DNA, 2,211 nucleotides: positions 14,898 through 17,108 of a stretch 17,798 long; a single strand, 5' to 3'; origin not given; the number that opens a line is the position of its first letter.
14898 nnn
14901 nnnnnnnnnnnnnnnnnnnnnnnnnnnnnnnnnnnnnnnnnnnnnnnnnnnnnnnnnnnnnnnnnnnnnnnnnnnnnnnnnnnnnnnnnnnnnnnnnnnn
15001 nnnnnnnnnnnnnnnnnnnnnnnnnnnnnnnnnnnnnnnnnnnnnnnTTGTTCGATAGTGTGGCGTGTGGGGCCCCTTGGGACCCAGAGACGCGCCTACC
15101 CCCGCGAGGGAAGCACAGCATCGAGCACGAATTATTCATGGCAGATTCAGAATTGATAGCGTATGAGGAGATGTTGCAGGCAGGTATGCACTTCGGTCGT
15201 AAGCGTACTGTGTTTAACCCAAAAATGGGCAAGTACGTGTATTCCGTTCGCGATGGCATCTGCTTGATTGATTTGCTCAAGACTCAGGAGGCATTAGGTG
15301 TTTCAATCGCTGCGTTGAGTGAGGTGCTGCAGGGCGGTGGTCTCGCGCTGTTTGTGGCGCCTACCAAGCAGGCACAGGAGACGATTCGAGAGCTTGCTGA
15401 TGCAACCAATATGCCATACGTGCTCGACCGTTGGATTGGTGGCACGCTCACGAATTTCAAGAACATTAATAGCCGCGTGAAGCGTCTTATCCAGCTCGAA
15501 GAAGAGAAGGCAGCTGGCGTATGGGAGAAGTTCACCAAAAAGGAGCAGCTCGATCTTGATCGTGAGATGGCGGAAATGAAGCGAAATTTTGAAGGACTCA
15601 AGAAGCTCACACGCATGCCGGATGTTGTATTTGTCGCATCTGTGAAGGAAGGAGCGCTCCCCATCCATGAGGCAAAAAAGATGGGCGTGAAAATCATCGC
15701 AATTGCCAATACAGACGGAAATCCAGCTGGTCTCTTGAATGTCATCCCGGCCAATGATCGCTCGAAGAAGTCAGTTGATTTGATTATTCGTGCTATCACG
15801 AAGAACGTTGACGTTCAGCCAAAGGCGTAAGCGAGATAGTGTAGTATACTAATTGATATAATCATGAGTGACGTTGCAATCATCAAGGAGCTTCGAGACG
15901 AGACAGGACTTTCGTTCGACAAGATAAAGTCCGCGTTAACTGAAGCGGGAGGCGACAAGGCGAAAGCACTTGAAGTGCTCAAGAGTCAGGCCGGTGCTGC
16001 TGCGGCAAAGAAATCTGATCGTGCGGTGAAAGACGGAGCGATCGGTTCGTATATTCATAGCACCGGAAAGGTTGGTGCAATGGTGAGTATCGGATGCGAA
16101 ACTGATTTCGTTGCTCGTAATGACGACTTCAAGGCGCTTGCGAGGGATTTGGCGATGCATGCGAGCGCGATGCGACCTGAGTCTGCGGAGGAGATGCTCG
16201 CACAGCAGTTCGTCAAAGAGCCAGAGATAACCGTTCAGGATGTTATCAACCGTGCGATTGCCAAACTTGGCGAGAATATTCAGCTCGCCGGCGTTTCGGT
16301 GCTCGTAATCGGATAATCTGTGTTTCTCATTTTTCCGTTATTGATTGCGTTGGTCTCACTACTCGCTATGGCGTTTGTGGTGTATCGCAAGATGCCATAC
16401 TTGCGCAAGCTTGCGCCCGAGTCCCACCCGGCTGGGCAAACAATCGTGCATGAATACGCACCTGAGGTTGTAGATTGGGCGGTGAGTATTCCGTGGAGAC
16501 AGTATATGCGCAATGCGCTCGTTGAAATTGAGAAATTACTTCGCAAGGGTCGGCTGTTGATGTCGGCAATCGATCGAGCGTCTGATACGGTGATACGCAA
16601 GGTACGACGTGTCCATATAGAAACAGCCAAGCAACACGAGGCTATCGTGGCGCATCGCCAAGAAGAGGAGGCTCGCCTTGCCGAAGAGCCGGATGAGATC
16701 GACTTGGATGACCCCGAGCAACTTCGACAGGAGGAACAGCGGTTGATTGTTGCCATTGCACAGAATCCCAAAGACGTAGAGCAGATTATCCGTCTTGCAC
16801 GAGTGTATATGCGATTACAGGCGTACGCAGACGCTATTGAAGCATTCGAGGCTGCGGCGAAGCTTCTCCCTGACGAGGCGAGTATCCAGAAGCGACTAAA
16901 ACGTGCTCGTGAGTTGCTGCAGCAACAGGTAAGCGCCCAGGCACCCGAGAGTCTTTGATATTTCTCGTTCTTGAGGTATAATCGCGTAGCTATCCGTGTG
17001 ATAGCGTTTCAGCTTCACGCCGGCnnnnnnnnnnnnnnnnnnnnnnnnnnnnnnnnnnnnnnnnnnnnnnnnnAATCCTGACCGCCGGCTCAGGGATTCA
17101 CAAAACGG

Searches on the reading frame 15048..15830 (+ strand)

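Call 5: search_protein_families(library=pfam, proteins=[window:15048-15830:+], max_evalue=0.01)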
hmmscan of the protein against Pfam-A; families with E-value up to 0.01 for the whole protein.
window:15048-15830:+ (260 aa): 2 families
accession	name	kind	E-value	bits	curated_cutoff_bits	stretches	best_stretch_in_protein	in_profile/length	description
PF00318.25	Ribosomal_S2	-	3.2e-63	213.3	26.1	1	42-253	1-212/216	Ribosomal protein S2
PF14842.11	FliG_N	-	0.0068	17.4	25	0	147-178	12-43/104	FliG N-terminal domain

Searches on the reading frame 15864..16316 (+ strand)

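Call 5: search_protein_families(library=pfam, proteins=[window:15864-16316:+], max_evalue=0.01)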
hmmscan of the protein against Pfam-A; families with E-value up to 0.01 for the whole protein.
window:15864-16316:+ (150 aa): 3 families
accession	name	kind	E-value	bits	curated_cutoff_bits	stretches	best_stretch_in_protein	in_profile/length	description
PF00889.24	EF_TS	-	1.6e-18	67.5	27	1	71-144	1-72/204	Elongation factor TS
PF24767.1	UBA_At5g58720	-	0.0004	20.6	27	1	16-40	17-41/44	At5g58720 UBA-like domain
PF25025.1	EF-Ts_N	-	0.0057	17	33.2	0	7-45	17-56/60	Elongation factor Ts, mitochondrial, N-terminal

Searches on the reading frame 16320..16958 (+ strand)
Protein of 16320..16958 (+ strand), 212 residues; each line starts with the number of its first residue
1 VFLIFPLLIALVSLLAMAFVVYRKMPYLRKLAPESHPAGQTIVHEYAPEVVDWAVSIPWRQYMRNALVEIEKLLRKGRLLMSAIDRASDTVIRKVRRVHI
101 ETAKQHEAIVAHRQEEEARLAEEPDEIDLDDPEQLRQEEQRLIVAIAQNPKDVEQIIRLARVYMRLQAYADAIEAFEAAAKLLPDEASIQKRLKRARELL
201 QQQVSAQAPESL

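Call 5: search_protein_families(library=pfam, proteins=[window:16320-16958:+], max_evalue=0.01)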
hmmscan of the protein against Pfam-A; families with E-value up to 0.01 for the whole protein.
window:16320-16958:+ (212 aa): 7 families
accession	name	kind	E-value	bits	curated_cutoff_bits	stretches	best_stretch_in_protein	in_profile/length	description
PF07719.23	TPR_2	-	3.7e-06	27.1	27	1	157-185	5-33/34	Tetratricopeptide repeat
PF23914.1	TPR_CcmH_CycH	-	6.2e-06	26.6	42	1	142-197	35-94/158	Cytochrome c-type biogenesis protein H TPR domain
PF13428.12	TPR_14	-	0.00023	22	23.5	1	157-193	5-41/44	Tetratricopeptide repeat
PF14559.12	TPR_19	-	0.00027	21.6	25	1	145-190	17-62/68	Tetratricopeptide repeat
PF00515.34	TPR_1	-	0.00063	19.9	27.8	1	158-185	6-33/34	Tetratricopeptide repeat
PF10103.15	Zincin_2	-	0.0036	17.1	25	1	107-198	190-280/344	Zincin-like metallopeptidase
PF13371.12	TPR_9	-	0.0075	16.7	35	0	147-189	23-65/73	Tetratricopeptide repeat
